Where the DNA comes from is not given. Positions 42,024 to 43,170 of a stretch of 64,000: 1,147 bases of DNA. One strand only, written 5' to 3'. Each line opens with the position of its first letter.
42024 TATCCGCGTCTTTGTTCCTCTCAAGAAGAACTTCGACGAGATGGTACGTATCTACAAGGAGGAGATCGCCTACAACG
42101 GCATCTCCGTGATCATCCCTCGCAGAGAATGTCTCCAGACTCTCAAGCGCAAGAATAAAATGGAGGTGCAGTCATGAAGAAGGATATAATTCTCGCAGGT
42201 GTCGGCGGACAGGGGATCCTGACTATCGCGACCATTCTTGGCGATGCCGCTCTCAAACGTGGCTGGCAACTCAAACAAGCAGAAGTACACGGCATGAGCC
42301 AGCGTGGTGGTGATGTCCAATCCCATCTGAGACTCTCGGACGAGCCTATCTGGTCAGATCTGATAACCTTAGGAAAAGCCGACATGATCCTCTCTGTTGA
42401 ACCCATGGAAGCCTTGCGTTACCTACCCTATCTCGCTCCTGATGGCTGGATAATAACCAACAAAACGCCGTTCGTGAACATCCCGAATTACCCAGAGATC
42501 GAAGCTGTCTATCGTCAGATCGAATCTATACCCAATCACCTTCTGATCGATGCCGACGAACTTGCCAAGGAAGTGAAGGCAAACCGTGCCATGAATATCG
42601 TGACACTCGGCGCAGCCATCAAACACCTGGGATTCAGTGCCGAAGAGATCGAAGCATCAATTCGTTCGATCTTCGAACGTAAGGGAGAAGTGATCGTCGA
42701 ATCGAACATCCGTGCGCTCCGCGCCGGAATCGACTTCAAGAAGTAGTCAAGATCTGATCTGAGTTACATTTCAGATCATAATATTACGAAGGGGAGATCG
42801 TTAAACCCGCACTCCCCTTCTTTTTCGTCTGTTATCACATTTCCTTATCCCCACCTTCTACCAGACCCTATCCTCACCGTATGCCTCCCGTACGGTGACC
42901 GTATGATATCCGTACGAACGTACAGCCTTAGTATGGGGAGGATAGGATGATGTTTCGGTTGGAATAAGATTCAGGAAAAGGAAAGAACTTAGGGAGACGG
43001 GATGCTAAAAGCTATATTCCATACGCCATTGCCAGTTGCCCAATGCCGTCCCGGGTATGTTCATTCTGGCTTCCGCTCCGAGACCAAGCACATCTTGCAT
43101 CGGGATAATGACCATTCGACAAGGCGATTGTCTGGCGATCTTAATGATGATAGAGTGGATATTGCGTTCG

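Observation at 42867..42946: Dispersed ~50-bp intergenic element made of four helically phased 11-bp units (CCGTAYG core plus conserved 4-bp spacer); reference copy R4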

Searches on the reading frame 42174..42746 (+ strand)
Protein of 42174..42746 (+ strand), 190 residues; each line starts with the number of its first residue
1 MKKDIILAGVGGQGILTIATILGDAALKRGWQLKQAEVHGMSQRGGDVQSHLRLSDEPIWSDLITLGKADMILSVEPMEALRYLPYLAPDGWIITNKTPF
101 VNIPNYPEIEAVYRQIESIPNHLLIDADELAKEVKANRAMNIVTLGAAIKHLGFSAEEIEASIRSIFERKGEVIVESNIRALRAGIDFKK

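Call 11: find_encoding_contigs(protein=window:42174-42746:+, flank=3000, max_places=6)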
Protein window:42174-42746:+ (190 aa): 10 contigs read that carry it; 6 places shown.
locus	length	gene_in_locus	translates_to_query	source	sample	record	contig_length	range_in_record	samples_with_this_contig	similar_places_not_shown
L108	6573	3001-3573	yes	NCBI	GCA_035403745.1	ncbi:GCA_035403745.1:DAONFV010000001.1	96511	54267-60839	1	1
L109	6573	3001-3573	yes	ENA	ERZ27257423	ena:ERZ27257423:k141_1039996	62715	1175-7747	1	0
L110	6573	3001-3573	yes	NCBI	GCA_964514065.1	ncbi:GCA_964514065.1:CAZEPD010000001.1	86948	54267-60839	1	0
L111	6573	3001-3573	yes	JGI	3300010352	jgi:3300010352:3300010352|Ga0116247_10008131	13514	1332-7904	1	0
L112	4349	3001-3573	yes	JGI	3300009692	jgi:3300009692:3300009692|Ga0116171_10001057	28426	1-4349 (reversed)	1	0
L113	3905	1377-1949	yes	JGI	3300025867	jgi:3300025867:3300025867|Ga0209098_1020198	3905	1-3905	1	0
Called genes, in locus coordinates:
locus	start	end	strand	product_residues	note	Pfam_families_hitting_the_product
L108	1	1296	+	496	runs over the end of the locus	-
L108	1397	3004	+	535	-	PF01855:POR_N, PF02775:TPP_enzyme_C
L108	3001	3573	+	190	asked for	PF01558:POR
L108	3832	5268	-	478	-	PF02446:Glyco_hydro_77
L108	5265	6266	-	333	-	PF06144:DNA_pol3_delta, PF21694:DNA_pol3_delta_C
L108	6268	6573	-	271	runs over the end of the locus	PF02673:BacA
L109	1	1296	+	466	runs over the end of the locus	-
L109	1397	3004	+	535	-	PF01855:POR_N, PF02775:TPP_enzyme_C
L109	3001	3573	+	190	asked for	PF01558:POR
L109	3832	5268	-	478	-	PF02446:Glyco_hydro_77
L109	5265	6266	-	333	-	PF06144:DNA_pol3_delta, PF21694:DNA_pol3_delta_C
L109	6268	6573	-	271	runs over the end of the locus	PF02673:BacA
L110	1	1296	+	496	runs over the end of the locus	-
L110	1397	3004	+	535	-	PF01855:POR_N, PF02775:TPP_enzyme_C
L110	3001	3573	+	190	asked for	PF01558:POR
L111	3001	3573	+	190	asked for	PF01558:POR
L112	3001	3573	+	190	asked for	PF01558:POR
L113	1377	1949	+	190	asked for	PF01558:POR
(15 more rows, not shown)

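Call 40: find_homologous_proteins(query=window:42174-42746:+, max_evalue=1e-20)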
Query window:42174-42746:+ (190 aa): 8000 proteins with E <= 1e-20 among 8000 candidates; the best 120 are listed.
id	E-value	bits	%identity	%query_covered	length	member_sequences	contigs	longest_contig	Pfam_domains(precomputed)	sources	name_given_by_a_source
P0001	2.5e-118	410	100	100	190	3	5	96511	PF01558.26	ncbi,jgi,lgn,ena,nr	ncbi:MAG TPA: indolepyruvate oxidoreductase subunit beta [Candidatus Cloacimonadota bacterium]|nr:in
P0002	8.0e-100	350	84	99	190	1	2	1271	PF01558.26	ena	-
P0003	9.4e-99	347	85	99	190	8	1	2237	PF01558.26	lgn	-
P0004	1.0e-98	346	82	99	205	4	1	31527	PF01558.26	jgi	jgi:indolepyruvate ferredoxin oxidoreductase beta subunit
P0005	1.1e-98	346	83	99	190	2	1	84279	PF01558.26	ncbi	-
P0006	1.0e-97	343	84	98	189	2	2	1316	PF01558.26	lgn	-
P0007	3.9e-96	338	83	98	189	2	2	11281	PF01558.26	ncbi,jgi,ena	-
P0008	2.0e-94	332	80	98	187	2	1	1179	PF01558.26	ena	-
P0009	5.4e-94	331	80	98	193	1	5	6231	PF01558.26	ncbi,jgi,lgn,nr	ncbi:MAG: indolepyruvate oxidoreductase subunit beta [Candidatus Cloacimonetes bacterium]|nr:indolep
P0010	1.1e-93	330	79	99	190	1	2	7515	PF01558.26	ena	-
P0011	1.4e-93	330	77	99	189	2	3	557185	PF01558.26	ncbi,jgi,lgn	-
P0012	2.5e-93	329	80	98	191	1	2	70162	PF01558.26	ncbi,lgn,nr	ncbi:MAG: indolepyruvate oxidoreductase subunit beta [Candidatus Cloacimonadaceae bacterium]|nr:indo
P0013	3.4e-93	328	82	98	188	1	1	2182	PF01558.26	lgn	-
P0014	3.6e-93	328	82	98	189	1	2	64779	PF01558.26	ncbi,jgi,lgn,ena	jgi:indolepyruvate ferredoxin oxidoreductase beta subunit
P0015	1.6e-92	326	80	99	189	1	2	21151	PF01558.26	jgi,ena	-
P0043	2.8e-90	319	78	99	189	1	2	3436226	PF01558.26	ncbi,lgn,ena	-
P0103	2.2e-87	310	77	99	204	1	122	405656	PF01558.26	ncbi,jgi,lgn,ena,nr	ncbi:MAG TPA: indolepyruvate oxidoreductase subunit beta [Candidatus Cloacimonas sp.]|jgi:indolepyru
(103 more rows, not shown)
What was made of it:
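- Host: Cloacimonadota (calls 11, 40).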

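Call 41: find_encoding_contigs(protein=P0005, flank=10000, max_places=1)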
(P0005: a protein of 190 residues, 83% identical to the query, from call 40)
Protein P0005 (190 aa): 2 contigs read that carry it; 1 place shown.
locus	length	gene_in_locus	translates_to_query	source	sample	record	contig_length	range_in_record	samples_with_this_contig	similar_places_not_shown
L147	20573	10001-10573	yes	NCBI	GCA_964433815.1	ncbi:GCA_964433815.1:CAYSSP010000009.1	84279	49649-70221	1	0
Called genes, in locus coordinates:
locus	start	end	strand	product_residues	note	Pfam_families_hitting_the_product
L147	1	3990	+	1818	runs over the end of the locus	PF00069:Pkinase, PF07714:PK_Tyr_Ser-Thr, PF07719:TPR_2 (faint), PF17874:TPR_MalT (faint), PF13424:TPR_12 (weak), PF01590:GAF (weak), PF00512:HisKA, PF02518:HATPase_c, +2 more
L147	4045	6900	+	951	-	PF12895:ANAPC3 (faint), PF13428:TPR_14 (faint), PF13432:TPR_16 (faint), PF13525:YfiO (faint), PF14559:TPR_19 (faint), PF24575:TPR_Slam (faint), PF00515:TPR_1 (faint), PF07719:TPR_2 (faint), +2 more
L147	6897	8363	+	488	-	-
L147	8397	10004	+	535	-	PF01855:POR_N, PF02775:TPP_enzyme_C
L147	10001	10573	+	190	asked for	PF01558:POR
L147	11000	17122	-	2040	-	PF14349:SprA_N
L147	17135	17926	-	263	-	PF03309:Pan_kinase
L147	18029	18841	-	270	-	PF00009:GTP_EFTU (weak), PF01926:MMR_HSR1, PF07650:KH_2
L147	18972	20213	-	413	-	PF00202:Aminotran_3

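Call 42: find_encoding_contigs(protein=P0004, flank=10000, max_places=1)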
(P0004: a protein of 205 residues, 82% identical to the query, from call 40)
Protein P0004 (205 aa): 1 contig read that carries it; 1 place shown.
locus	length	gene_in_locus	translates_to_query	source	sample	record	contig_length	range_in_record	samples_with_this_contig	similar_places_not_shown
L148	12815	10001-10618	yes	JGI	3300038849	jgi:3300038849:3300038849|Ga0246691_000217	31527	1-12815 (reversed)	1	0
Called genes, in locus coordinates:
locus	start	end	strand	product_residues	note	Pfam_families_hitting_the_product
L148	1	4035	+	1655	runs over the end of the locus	-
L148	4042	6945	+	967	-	PF09976:TPR_21 (faint), PF13174:TPR_6 (faint), PF13428:TPR_14 (faint), PF13432:TPR_16 (faint), PF13525:YfiO (faint), PF14559:TPR_19 (faint), PF07719:TPR_2 (faint), PF13424:TPR_12 (faint), +3 more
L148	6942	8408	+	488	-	-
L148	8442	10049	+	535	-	PF01855:POR_N, PF02775:TPP_enzyme_C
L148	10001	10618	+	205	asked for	PF01558:POR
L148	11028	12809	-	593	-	-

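Call 43: find_encoding_contigs(protein=P0012, flank=10000, max_places=1)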
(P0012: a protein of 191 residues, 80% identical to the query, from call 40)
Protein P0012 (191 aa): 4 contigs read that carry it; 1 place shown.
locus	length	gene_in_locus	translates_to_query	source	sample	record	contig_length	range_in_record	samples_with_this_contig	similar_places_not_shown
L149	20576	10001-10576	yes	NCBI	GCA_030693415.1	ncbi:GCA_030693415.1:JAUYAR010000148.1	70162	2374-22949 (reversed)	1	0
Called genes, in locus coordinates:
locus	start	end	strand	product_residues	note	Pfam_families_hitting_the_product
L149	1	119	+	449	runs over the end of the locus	PF01168:Ala_racemase_N (weak), PF02784:Orn_Arg_deC_N, PF00278:Orn_DAP_Arg_deC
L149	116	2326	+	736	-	PF03253:UT, PF01551:Peptidase_M23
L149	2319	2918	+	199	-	PF13174:TPR_6 (faint), PF07719:TPR_2 (faint), PF13428:TPR_14 (faint), PF25060:ARM_TT21_2nd (faint), PF13432:TPR_16 (faint), PF14559:TPR_19 (weak)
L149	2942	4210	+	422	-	-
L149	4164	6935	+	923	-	-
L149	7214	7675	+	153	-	-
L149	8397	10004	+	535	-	PF01855:POR_N, PF02775:TPP_enzyme_C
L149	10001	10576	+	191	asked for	PF01558:POR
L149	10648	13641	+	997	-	PF00801:PKD (faint), PF18911:PKD_4, PF09587:PGA_cap, PF13860:FlgD_ig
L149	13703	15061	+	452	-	PF13742:tRNA_anti_2, PF01336:tRNA_anti-codon, PF02601:Exonuc_VII_L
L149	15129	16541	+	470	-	PF02638:GHL10, PF13200:DUF4015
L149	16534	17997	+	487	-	PF01943:Polysacc_synt, PF13440:Polysacc_synt_3, PF03023:MurJ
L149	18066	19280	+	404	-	PF13439:Glyco_transf_4 (faint)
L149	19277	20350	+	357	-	PF13692:Glyco_trans_1_4, PF00534:Glycos_transf_1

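Call 44: find_encoding_contigs(protein=P0043, flank=10000, max_places=1)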
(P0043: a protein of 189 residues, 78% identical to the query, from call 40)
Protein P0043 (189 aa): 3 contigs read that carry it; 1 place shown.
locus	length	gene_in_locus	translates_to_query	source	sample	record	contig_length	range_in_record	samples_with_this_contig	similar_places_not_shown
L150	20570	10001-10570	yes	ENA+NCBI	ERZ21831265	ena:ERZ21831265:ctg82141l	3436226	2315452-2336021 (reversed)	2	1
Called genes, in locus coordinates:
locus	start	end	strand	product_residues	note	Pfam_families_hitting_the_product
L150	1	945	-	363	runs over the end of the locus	PF00072:Response_reg, PF13487:HD_5, PF01966:HD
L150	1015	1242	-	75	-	PF01106:NifU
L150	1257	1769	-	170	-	PF11810:DUF3332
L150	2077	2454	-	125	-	PF00072:Response_reg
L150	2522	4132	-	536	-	PF28550:DUF8436 (weak), PF03486:HI0933_like (faint), PF21688:FAD-depend_C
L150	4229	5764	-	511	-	PF00117:GATase, PF07722:Peptidase_C26 (weak), PF02540:NAD_synthase (weak), PF00958:GMP_synt_C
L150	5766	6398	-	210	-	PF23023:Anti-Pycsar_Apyc1 (faint), PF00753:Lactamase_B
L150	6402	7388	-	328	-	PF02568:ThiI, PF18297:NFACT-R_2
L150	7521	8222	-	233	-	-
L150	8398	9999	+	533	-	PF01855:POR_N, PF02776:TPP_enzyme_N (faint), PF02775:TPP_enzyme_C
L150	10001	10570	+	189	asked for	PF01558:POR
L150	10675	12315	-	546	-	PF18962:Por_Secre_tail (weak), PF13860:FlgD_ig (weak)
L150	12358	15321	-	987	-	-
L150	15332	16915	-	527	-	PF01839:FG-GAP, PF13517:FG-GAP_3 (weak), PF18962:Por_Secre_tail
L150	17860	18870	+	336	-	-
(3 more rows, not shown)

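Call 45: find_encoding_contigs(protein=P0103, flank=10000, max_places=1)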
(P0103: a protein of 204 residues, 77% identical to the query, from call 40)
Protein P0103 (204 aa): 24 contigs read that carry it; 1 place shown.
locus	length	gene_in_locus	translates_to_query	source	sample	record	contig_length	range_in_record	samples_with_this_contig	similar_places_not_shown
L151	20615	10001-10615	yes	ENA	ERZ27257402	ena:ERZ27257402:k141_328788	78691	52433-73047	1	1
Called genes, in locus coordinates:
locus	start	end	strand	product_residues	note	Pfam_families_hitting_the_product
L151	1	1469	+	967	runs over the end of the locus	PF09976:TPR_21, PF25058:ARM_TT21 (faint), PF25063:ARM_TT21_C (faint), PF00515:TPR_1 (faint), PF07719:TPR_2 (faint), PF12895:ANAPC3 (faint), PF13174:TPR_6 (faint), PF13525:YfiO, +15 more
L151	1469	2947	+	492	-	-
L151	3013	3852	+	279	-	-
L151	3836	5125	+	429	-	PF04748:Polysacc_deac_2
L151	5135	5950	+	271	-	PF02673:BacA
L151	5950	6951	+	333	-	PF06144:DNA_pol3_delta, PF21694:DNA_pol3_delta_C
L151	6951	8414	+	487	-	PF02446:Glyco_hydro_77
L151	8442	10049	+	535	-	PF01855:POR_N, PF02775:TPP_enzyme_C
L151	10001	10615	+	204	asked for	PF01558:POR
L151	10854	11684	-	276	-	PF04951:Peptidase_M55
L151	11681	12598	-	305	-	PF04227:Indigoidine_A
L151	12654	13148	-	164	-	PF03330:DPBB_1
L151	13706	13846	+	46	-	-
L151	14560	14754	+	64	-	PF00037:Fer4, PF12797:Fer4_2 (faint), PF12837:Fer4_6 (weak), PF13237:Fer4_10 (weak), PF14697:Fer4_21, PF12800:Fer4_4 (weak), PF12838:Fer4_7, PF13187:Fer4_9 (weak), +1 more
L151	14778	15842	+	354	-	PF01855:POR_N, PF17147:PFOR_II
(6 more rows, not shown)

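Call 73: find_encoding_contigs(protein=P0003, flank=3000, max_places=2)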
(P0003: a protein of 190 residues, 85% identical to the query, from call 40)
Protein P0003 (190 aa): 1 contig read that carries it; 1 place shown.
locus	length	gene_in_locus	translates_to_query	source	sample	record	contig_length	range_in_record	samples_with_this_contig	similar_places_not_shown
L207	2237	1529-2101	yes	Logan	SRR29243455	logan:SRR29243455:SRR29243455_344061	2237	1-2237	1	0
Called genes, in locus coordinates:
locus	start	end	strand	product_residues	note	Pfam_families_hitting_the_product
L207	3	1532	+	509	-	?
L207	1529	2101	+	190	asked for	PF01558:POR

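Call 74: find_encoding_contigs(protein=P0007, flank=6000, max_places=2)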
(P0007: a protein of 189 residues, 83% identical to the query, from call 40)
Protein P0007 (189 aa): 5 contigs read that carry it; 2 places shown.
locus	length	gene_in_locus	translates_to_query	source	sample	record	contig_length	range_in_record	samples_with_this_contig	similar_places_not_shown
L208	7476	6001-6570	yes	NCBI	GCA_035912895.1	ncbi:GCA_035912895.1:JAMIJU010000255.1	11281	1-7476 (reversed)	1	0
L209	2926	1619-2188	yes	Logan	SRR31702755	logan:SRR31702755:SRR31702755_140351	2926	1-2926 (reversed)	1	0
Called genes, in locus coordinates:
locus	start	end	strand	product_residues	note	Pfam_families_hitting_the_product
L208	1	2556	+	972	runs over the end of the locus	PF09976:TPR_21 (faint), PF13432:TPR_16 (faint), PF13174:TPR_6 (faint), PF13428:TPR_14 (faint), PF13525:YfiO (faint), PF07719:TPR_2 (faint), PF14559:TPR_19 (weak), PF12895:ANAPC3 (weak), +2 more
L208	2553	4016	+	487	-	-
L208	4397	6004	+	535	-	PF01855:POR_N, PF02775:TPP_enzyme_C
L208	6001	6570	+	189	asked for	PF01558:POR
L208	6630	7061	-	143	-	-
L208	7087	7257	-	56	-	-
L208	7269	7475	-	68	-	?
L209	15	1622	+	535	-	PF01855:POR_N, PF02775:TPP_enzyme_C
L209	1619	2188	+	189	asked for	PF01558:POR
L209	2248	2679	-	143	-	-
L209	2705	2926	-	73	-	?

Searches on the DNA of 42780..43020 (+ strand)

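Call 37: search_rna_families(source=window, start=42780, end=43020, threshold=evalue, max_evalue=10)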
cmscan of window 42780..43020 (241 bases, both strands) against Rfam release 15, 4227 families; matches with E-value up to 10: 1.
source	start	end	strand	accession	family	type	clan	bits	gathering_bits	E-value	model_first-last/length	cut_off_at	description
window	42780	42825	+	RF01403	STnc290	Gene; sRNA;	-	18.6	60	0.54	32-65/65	5'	STnc290 Hfq binding RNA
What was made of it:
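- On Described RNA family (Rfam 15): Nothing on the element at E up to 10 (call 37).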

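Call 38: search_dna_similar(query=window:42840-43000:+, collection=plasmids, mode=distant, max_evalue=0.01)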
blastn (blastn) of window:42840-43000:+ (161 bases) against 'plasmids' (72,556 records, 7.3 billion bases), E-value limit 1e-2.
No match.

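Call 39: search_dna_similar(query=window:42840-43000:+, collection=phages, mode=distant, max_evalue=0.01)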
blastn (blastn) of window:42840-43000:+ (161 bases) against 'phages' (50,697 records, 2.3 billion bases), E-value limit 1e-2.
No match.
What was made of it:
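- There is no plasmid or phage similarity (calls 38, 39).
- Tried and rejected: No blastn match (calls 38, 39).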
